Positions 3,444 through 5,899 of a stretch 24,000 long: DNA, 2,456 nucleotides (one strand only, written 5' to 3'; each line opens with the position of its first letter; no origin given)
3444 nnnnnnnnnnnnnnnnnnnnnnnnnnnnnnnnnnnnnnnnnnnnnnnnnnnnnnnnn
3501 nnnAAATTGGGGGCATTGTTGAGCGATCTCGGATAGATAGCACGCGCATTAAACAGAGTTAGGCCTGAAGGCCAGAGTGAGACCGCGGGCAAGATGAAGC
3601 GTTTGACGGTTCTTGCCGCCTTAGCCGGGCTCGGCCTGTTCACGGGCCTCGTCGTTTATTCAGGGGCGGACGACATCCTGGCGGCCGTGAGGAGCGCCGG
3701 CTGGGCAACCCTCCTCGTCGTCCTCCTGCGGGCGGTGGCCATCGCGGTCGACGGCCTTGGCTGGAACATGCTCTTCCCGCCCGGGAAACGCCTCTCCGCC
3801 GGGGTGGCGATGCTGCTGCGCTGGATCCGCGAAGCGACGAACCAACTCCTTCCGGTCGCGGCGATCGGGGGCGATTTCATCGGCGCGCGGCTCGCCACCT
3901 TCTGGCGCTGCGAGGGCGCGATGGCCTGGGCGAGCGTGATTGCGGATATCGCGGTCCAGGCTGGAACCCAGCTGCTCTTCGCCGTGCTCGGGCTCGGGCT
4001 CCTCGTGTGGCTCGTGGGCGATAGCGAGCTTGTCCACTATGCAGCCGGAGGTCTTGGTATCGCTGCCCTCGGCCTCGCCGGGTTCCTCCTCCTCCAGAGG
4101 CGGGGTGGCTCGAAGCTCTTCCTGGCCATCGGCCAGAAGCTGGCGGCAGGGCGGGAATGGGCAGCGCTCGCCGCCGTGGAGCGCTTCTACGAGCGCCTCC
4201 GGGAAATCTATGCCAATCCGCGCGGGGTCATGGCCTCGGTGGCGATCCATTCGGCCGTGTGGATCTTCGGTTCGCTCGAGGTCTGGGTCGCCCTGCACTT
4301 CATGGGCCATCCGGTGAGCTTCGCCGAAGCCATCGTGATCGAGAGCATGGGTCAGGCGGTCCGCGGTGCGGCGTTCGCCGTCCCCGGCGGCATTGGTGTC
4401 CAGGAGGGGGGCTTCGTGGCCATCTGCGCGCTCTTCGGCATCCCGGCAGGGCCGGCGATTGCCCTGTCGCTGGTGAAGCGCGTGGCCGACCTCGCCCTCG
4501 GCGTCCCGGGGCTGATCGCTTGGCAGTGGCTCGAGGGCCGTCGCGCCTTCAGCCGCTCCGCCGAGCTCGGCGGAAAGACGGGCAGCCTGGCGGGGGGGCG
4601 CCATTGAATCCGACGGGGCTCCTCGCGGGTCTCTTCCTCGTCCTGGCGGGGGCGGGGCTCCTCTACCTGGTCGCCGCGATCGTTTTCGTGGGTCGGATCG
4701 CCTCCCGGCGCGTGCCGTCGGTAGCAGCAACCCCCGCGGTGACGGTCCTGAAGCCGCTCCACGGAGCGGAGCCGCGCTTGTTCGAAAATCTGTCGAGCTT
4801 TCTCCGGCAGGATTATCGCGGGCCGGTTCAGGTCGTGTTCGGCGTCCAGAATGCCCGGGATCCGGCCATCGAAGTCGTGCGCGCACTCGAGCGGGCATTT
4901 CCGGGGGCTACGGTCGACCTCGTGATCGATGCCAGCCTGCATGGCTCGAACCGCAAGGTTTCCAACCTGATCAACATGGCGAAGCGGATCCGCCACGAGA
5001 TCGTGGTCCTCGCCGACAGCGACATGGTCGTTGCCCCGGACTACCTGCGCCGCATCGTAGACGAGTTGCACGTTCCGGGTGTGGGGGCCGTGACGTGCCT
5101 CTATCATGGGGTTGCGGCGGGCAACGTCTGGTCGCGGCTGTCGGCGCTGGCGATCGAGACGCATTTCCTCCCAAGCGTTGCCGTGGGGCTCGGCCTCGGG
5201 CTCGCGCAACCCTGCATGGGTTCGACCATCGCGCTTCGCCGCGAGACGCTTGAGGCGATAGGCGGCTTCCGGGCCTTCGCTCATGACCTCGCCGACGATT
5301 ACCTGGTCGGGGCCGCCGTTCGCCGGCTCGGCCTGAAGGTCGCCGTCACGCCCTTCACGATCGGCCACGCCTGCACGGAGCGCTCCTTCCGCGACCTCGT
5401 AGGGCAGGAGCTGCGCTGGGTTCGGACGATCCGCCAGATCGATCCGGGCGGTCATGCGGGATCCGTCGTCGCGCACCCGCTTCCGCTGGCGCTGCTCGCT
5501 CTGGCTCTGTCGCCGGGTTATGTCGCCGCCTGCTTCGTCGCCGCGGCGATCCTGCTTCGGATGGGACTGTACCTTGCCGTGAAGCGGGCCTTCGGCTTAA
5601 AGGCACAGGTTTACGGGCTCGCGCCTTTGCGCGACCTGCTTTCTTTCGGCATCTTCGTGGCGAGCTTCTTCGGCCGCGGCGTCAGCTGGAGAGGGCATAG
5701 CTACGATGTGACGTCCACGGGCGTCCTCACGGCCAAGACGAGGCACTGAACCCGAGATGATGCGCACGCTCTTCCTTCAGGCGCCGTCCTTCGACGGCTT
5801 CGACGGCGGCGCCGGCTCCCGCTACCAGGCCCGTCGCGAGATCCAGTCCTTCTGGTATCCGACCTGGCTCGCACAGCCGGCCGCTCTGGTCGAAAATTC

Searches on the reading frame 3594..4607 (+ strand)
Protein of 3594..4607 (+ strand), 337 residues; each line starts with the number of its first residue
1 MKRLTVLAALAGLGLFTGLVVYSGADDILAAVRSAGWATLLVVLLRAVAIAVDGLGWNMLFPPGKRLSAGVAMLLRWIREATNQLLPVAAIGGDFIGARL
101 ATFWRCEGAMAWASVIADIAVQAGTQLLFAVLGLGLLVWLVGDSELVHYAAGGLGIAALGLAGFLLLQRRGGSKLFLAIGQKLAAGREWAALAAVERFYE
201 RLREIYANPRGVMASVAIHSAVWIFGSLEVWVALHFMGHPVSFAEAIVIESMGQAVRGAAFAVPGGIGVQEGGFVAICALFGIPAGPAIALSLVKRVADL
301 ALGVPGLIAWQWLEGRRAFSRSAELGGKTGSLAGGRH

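Call 3: search_protein_families(library=pfam, proteins=[window:3594-4607:+])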
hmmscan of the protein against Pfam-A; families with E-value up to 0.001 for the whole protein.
window:3594-4607:+ (337 aa): 1 family
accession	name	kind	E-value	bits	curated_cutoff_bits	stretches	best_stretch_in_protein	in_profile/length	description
PF03706.18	LPG_synthase_TM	-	2.8e-28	99.7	33.4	1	10-302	2-297/302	Lysylphosphatidylglycerol synthase TM region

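Call 4: search_protein_families(library=ncbifam, proteins=[window:3594-4607:+])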
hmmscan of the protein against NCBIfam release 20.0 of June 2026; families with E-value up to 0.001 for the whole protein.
window:3594-4607:+ (337 aa): 2 families
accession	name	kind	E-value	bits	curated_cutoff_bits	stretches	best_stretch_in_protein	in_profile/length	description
TIGR03476.1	HpnL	subfamily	6.1e-95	318.2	195.65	1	1-314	1-318/318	putative membrane protein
TIGR00374.1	TIGR00374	subfamily_domain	7.5e-15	55.2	43.2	1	19-298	11-297/323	flippase-like domain-containing protein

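Call 62: find_homologous_proteins(query=window:3594-4607:+)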
Query window:3594-4607:+ (337 aa): 790 proteins with E <= 0.001 among 8000 candidates; the best 120 are listed.
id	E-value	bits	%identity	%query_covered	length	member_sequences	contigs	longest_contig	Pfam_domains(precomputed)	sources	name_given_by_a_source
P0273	1.7e-205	700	100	100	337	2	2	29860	PF03706.19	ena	-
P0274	1.8e-177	608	83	100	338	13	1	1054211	PF03706.19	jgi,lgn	jgi:putative membrane protein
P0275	1.6e-173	595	82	100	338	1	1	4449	PF03706.19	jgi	-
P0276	2.6e-172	591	82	100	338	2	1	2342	PF03706.19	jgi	jgi:putative membrane protein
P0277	1.5e-169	582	81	100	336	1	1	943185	PF03706.19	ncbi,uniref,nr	ncbi:flippase-like domain-containing protein [Enterovirga aerilata]|uniref:Flippase-like domain-cont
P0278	2.2e-169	581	83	96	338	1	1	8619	PF03706.19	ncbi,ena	-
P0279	1.2e-167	575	80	99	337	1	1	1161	PF03706.19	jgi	jgi:putative membrane protein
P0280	8.7e-165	566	81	94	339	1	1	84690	PF03706.19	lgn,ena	-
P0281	2.3e-164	565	79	99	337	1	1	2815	PF03706.19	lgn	-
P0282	3.6e-164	564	79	100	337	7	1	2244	PF03706.19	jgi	jgi:putative membrane protein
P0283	6.8e-149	514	73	96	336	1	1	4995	PF03706.19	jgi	jgi:putative membrane protein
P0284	2.2e-146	506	74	97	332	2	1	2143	PF03706.19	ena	-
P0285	7.4e-137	474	70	96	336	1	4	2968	PF03706.19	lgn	-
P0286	5.1e-133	462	71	96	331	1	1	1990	PF03706.19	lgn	-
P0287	1.6e-131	457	67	100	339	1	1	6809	PF03706.19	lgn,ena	-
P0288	1.2e-130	454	67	100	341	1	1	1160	PF03706.19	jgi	jgi:putative membrane protein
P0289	1.1e-129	451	66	98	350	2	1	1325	PF03706.19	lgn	-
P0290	2.9e-129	449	68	93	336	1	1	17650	PF03706.19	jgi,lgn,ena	jgi:putative membrane protein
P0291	1.9e-127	443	67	93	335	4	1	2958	PF03706.19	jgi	jgi:putative membrane protein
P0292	9.9e-127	441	66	98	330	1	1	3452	PF03706.19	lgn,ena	-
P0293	1.8e-126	440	64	98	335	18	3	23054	PF03706.19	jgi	jgi:putative membrane protein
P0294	6.0e-125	435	63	100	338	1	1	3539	PF03706.19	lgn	-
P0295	6.7e-125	435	65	95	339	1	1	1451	PF03706.19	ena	-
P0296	1.4e-124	434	66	95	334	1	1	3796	PF03706.19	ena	-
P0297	1.4e-122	427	65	100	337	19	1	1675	PF03706.19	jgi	jgi:putative membrane protein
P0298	2.3e-122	427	66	96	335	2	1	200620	PF03706.19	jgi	jgi:putative membrane protein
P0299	8.3e-122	425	65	96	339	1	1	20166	PF03706.19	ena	-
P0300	1.5e-121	424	64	100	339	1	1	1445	PF03706.19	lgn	-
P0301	5.1e-121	422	64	96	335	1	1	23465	PF03706.19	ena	-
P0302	1.6e-120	421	62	98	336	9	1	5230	PF03706.19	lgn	-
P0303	6.6e-120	418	63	96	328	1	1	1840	PF03706.19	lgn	-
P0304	9.2e-119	415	63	97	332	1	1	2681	PF03706.19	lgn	-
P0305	1.3e-117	411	63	97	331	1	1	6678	PF03706.19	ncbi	-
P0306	1.5e-116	407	63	96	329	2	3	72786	PF03706.19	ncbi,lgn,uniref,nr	ncbi:flippase-like domain-containing protein [Enterovirga sp.]|uniref:flippase-like domain-containin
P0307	9.2e-115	402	61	95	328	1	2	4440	PF03706.19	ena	-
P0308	1.8e-114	401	62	95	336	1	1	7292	PF03706.19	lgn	-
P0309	6.4e-114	399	63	94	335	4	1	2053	PF03706.19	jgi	jgi:putative membrane protein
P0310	6.5e-114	399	62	95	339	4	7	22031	PF03706.19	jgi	jgi:putative membrane protein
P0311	6.7e-114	399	61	95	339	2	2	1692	PF03706.19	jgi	jgi:putative membrane protein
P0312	1.6e-113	398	59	100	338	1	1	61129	PF03706.19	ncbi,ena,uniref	ncbi:lysylphosphatidylglycerol synthase domain-containing protein [uncultured Enterovirga sp.]|unire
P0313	2.5e-113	397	61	96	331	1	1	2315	PF03706.19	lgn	-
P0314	1.6e-112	394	60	98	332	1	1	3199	PF03706.19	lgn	-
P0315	7.5e-112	392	60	96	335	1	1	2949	PF03706.19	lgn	-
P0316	4.2e-111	390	60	96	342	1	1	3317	PF03706.19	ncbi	-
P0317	2.2e-110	387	58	100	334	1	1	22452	PF03706.19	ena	-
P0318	1.5e-108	381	60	90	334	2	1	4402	PF03706.19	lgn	-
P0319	4.8e-108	379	61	95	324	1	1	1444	PF03706.19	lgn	-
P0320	3.0e-107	377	60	95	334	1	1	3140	PF03706.19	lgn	-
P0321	4.7e-107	376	58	95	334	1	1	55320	PF03706.19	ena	-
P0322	1.8e-106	374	57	100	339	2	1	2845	PF03706.19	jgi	jgi:putative membrane protein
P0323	3.3e-106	373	59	94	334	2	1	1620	PF03706.19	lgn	-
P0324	8.4e-106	372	59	94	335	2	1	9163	PF03706.19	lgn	-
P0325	3.2e-105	370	59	95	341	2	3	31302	PF03706.19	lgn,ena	-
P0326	7.3e-105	369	60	96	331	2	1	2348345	PF03706.19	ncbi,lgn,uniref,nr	ncbi:putative membrane protein [Enterovirga rhinocerotis]|uniref:Putative membrane protein n=2 Tax=E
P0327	1.3e-103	365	59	97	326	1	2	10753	PF03706.19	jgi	jgi:putative membrane protein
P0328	1.7e-103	365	60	95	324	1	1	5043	PF03706.19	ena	-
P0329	2.1e-103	364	60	96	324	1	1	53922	PF03706.19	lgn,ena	-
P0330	1.3e-102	362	56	99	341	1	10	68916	PF03706.19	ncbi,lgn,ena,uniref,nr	ncbi:flippase-like domain-containing protein [Enterovirga sp.]|uniref:flippase-like domain-containin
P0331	1.8e-101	358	57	95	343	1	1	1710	PF03706.19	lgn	-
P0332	3.0e-101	357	55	99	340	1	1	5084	PF03706.19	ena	-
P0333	7.6e-101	356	59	96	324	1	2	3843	PF03706.19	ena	-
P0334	1.8e-100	355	56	97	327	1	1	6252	PF03706.19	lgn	-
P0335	1.9e-100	355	55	100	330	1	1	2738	PF03706.19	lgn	-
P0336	2.0e-100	354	58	95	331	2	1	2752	PF03706.19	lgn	-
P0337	4.4e-100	353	56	99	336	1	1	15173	PF03706.19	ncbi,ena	-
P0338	1.6e-99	351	56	95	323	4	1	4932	PF03706.19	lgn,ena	-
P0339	2.6e-99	351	53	99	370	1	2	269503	PF03706.19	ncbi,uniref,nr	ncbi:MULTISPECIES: flippase-like domain-containing protein [Methylobacterium]|uniref:flippase-like d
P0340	3.4e-99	350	55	93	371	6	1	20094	PF03706.19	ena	-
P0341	4.1e-99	350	55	97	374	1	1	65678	PF03706.19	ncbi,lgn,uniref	ncbi:flippase-like domain-containing protein [Methylobacterium nigriterrae]|uniref:flippase-like dom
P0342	4.1e-99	350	53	98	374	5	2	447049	PF03706.19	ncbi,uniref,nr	ncbi:flippase-like domain-containing protein [Methylobacterium soli]|uniref:Flippase-like domain-con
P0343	9.1e-99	349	57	94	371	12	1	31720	PF03706.19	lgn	-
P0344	9.3e-99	349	57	92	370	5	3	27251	PF03706.19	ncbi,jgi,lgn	jgi:putative membrane protein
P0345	9.8e-99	349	57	94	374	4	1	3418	PF03706.19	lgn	-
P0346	1.6e-98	348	55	96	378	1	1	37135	PF03706.19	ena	-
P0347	2.9e-98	347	56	96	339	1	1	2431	PF03706.19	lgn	-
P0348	2.2e-97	344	55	98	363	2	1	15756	PF03706.19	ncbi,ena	ncbi:MAG TPA: flippase-like domain-containing protein [Methylobacterium sp.]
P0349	2.4e-97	344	56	95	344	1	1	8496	PF03706.19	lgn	-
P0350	3.9e-97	344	55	97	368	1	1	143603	PF03706.19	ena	-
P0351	7.9e-97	343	56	96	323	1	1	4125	PF03706.19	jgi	jgi:putative membrane protein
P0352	2.5e-96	341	56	94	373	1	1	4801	PF03706.19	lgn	-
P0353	5.2e-96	340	53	95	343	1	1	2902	PF03706.19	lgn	-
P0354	5.4e-96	340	56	94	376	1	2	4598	PF03706.19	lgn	-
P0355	8.3e-96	339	56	96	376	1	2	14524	PF03706.19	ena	-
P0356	9.3e-96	339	56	93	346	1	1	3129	PF03706.19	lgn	-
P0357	9.6e-96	339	56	93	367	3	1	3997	PF03706.19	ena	-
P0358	1.1e-95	339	54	100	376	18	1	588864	PF03706.19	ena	-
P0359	1.4e-95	338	54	93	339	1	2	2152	PF03706.19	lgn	-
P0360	1.6e-95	338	54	100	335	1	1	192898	PF03706.19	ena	-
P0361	3.1e-95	337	53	96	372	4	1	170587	PF03706.19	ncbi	-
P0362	5.3e-95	337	56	97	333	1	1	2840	PF03706.19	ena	-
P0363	5.5e-95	337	55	97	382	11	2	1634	PF03706.19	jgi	jgi:putative membrane protein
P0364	1.0e-94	336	53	96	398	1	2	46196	PF03706.19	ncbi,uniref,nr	ncbi:flippase-like domain-containing protein [Methylobacterium marchantiae]|uniref:Flippase-like dom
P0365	1.3e-94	335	55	98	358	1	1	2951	PF03706.19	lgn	-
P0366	1.3e-94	335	52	98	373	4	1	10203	PF03706.19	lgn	-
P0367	1.6e-94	335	55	94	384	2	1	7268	PF03706.19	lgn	-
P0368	1.8e-94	335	54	94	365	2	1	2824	PF03706.19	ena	-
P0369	1.9e-94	335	52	98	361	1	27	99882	PF03706.19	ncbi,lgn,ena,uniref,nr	ncbi:MAG: flippase-like domain-containing protein [Methylobacterium sp.]|uniref:flippase-like domain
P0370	1.9e-94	335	54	94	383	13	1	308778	PF03706.19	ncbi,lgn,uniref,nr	ncbi:HpnL family protein [Methylobacterium sp. WCS2018Hpa-22]|uniref:HpnL family protein n=1 Tax=Met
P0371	2.0e-94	335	53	94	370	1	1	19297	PF03706.19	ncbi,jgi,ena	-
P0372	2.0e-94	335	53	94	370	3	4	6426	PF03706.19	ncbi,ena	-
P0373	2.9e-94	334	56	94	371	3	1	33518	PF03706.19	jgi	-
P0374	2.9e-94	334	56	94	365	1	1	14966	PF03706.19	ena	-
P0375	3.2e-94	334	54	94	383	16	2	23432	PF03706.19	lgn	-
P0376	3.7e-94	334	55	93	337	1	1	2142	PF03706.19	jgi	jgi:putative membrane protein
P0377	4.3e-94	334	57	94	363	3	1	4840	PF03706.19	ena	-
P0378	4.5e-94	334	56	93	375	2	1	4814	PF03706.19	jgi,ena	-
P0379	4.6e-94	334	53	95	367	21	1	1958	PF03706.19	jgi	jgi:putative membrane protein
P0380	5.1e-94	333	54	96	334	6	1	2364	PF03706.19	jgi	jgi:putative membrane protein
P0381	7.4e-94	333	54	96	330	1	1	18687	PF03706.19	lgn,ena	-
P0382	8.4e-94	333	54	96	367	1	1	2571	PF03706.19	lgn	-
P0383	9.2e-94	333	54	94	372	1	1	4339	PF03706.19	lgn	-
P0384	1.0e-93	332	55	93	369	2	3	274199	PF03706.19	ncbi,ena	-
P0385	1.1e-93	332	54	94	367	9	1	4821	PF03706.19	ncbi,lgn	-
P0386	1.3e-93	332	54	93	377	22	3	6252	PF03706.19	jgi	-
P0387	1.5e-93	332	53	94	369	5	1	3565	PF03706.19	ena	-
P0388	2.2e-93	331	55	94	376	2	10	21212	PF03706.19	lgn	-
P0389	2.3e-93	331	53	93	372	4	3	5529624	PF03706.19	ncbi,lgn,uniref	ncbi:HpnL family protein [Methylobacterium komagatae]|uniref:HpnL family protein n=1 Tax=Methylobact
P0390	2.4e-93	331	54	94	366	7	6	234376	PF03706.19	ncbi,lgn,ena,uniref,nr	ncbi:hypothetical protein ASF27_15920 [Methylobacterium sp. Leaf102]|uniref:flippase-like domain-con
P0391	3.2e-93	331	53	95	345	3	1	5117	PF03706.19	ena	-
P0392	3.3e-93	331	56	97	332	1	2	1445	PF03706.19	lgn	-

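Call 63: find_encoding_contigs(protein=P0326, flank=10000, max_places=1)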
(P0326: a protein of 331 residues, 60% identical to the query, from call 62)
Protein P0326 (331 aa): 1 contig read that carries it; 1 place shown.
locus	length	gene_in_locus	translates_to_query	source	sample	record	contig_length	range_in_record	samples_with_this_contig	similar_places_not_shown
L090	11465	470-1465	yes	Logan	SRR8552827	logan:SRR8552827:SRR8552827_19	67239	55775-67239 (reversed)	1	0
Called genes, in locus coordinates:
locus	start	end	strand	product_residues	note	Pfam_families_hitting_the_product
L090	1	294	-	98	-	?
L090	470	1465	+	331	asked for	PF03706:LPG_synthase_TM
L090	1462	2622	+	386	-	PF13506:Glyco_transf_21, PF00535:Glycos_transf_2 (faint), PF13641:Glyco_tranf_2_3, PF13632:Glyco_trans_2_3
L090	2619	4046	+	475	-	PF04055:Radical_SAM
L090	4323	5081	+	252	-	PF01145:Band_7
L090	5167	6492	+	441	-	PF00211:Guanylate_cyc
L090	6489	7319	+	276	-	PF04794:YdjC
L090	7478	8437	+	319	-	PF02401:LYTB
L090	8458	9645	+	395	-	PF04055:Radical_SAM, PF11946:DUF3463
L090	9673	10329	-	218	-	PF01048:PNP_UDP_1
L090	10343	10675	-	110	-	PF00050:Kazal_1, PF07648:Kazal_2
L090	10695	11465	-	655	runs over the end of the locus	PF13249:SQHop_cyclase_N, PF13243:SQHop_cyclase_C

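Call 76: predict_structure(alignment_id=A2)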
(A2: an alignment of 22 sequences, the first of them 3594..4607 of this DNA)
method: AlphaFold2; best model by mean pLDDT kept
length: 337 residues; sequences in the alignment: 22
mean_pLDDT: 86.0   pTM: 0.83
mean pLDDT of the five models: 86.0, 85.0, 82.4, 81.5, 81.3
residues with pLDDT >= 90: 196; 70-90: 92; 50-70: 33; < 50: 16
segments of 3 or more residues with pLDDT < 50: 324-337
pLDDT, mean of each block of 10 residues (from residue 1): 78 87 91 93 96 96 94 94 70 84 91 92 93 96 89 88 78 66 65 86 94 97 96 97 97 87 76 92 95 92 93 87 47 31
secondary structure, 60 per line:
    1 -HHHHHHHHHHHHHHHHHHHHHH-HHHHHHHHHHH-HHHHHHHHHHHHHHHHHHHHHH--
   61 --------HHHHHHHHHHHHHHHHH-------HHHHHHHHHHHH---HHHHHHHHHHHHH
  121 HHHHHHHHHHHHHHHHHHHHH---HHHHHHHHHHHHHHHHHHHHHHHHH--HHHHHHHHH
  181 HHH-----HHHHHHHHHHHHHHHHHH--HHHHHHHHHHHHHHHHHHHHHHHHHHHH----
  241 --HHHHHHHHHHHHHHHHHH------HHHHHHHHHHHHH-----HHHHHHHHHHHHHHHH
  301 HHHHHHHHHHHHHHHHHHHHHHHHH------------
elements in order: H2-23 H25-35 H37-58 H69-85 H93-104 H108-141 H145-169 H172-183 H189-206 H209-236 H243-260 H267-279 H285-325

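Call 78: fold_search(model_id=the predicted structure, library=pdb)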
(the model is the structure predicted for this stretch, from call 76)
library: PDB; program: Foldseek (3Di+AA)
matches with E <= 10: 532; with E <= 0.001: 0
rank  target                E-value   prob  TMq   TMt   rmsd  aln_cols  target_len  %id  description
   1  9goe_A                3.1e-03  1.00  0.55  0.26   7.6       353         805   16  Cryo-EM structure of the multiple peptide resistance factor (MprF) from Pseudomonas aeruginosa bound to a synthetic na (released 2025-03-12)
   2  7f47                  7.5e-03  1.00  0.56  0.26   5.6       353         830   15  Cryo-EM structure of Rhizobium etli MprF (released 2022-06-22)
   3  9j8q_A                8.5e-03  1.00  0.58  0.27   7.6       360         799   16  MprF from Pseudomonas aeruginosa in GDN micelle, C2 symmetry (released 2025-09-03)
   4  7duw_A                1.3e-02  1.00  0.53  0.24  13.3       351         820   15  Cryo-EM structure of the multiple peptide resistance factor (MprF) loaded with two lysyl-phosphatidylglycerol molecule (released 2021-04-21)
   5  9j8s_A                2.6e-02  1.00  0.62  0.28   5.1       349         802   16  MprF from Pseudomonas aeruginosa in nanodisc, C2 symmetry (released 2025-09-03)
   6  5xat_D                6.1e-02  0.87  0.29  0.25  21.8       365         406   15  Structural insights into the elevator-like mechanism of the sodium/citrate symporter CitS (released 2017-06-14)
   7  5xar_D                6.4e-02  0.90  0.31  0.26  21.6       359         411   14  Structural insights into the elevator-like mechanism of the sodium/citrate symporter CitS (released 2017-06-14)
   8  5xar_B                6.6e-02  0.92  0.32  0.28  21.4       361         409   14  Structural insights into the elevator-like mechanism of the sodium/citrate symporter CitS (released 2017-06-14)
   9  9lsk_A                9.8e-02  0.85  0.31  0.26  21.4       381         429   11  Cryo-EM structure of the Klebsiella pneumoniae CitS (citrate-bound occluded state) (released 2025-03-12)
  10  5x9r_B                1.1e-01  0.75  0.29  0.26  22.2       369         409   15  Structural insights into the elevator-like mechanism of the sodium/citrate symporter CitS (released 2017-06-14)
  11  9fxc_B                1.2e-01  0.16  0.13  0.09  23.8       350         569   19  Cryo-EM structure of IrtAB in inward-facing state in nanodisc (released 2024-12-18)
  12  5xas_B                1.4e-01  0.80  0.30  0.26  21.6       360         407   14  Structural insights into the elevator-like mechanism of the sodium/citrate symporter CitS (released 2017-06-14)
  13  5xas_A                1.4e-01  0.77  0.30  0.26  21.5       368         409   14  Structural insights into the elevator-like mechanism of the sodium/citrate symporter CitS (released 2017-06-14)
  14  8oyf                  1.5e-01  0.15  0.15  0.15  23.0       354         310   13  Crystal structure of ASBTNM in lipidic cubic phase without substrate bound (released 2023-07-12)
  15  5y78_A                1.5e-01  0.11  0.11  0.12  22.2       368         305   12  Crystal structure of the triose-phosphate/phosphate translocator in complex with inorganic phosphate (released 2017-10-04)
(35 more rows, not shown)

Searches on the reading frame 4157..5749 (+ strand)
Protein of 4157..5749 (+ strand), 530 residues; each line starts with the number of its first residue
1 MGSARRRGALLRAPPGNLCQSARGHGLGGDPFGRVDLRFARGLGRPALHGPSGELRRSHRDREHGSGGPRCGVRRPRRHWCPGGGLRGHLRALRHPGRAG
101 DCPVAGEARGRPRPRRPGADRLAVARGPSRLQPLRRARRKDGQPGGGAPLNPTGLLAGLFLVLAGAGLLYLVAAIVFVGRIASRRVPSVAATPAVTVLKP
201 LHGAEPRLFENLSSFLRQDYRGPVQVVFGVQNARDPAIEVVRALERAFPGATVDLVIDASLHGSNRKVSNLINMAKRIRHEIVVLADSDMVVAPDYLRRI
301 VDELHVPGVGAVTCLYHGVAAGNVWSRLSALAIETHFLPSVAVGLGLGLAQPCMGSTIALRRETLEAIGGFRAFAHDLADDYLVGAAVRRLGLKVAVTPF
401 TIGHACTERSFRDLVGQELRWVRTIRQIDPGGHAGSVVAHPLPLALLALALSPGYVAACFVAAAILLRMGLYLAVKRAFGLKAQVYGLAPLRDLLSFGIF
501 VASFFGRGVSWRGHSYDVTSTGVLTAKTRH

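Call 3: search_protein_families(library=pfam, proteins=[window:4157-5749:+])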
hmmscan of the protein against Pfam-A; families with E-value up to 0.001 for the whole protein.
window:4157-5749:+ (530 aa): 4 families
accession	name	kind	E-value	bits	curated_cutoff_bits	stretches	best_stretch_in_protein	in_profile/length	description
PF13506.12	Glyco_transf_21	-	4e-40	137.6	21.7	1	252-423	4-174/174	Glycosyl transferase family 21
PF13641.12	Glyco_tranf_2_3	-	4.1e-31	109.2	27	1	197-424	5-230/230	Glycosyltransferase like family 2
PF13632.12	Glyco_trans_2_3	-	6.8e-23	82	27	1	282-467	1-193/198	Glycosyl transferase family group 2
PF00535.33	Glycos_transf_2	-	2.7e-06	27.9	23.3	1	200-366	5-165/168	Glycosyl transferase family 2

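Call 4: search_protein_families(library=ncbifam, proteins=[window:4157-5749:+])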
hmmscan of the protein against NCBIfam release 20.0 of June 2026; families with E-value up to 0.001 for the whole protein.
window:4157-5749:+ (530 aa): 3 families
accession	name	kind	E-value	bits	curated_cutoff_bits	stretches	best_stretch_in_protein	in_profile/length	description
TIGR03472.1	HpnI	equivalog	4e-138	460.3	310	1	155-524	3-370/373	bacteriohopanetetrol glucosamine biosynthesis glycosyltransferase HpnI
TIGR03469.1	HpnB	hypoth_equivalog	1.4e-10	40.7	379.25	1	185-416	36-269/386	hopene-associated glycosyltransferase HpnB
TIGR04242.1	nodulat_NodC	equivalog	1.6e-07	30.7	550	1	184-325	39-177/395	chitooligosaccharide synthase NodC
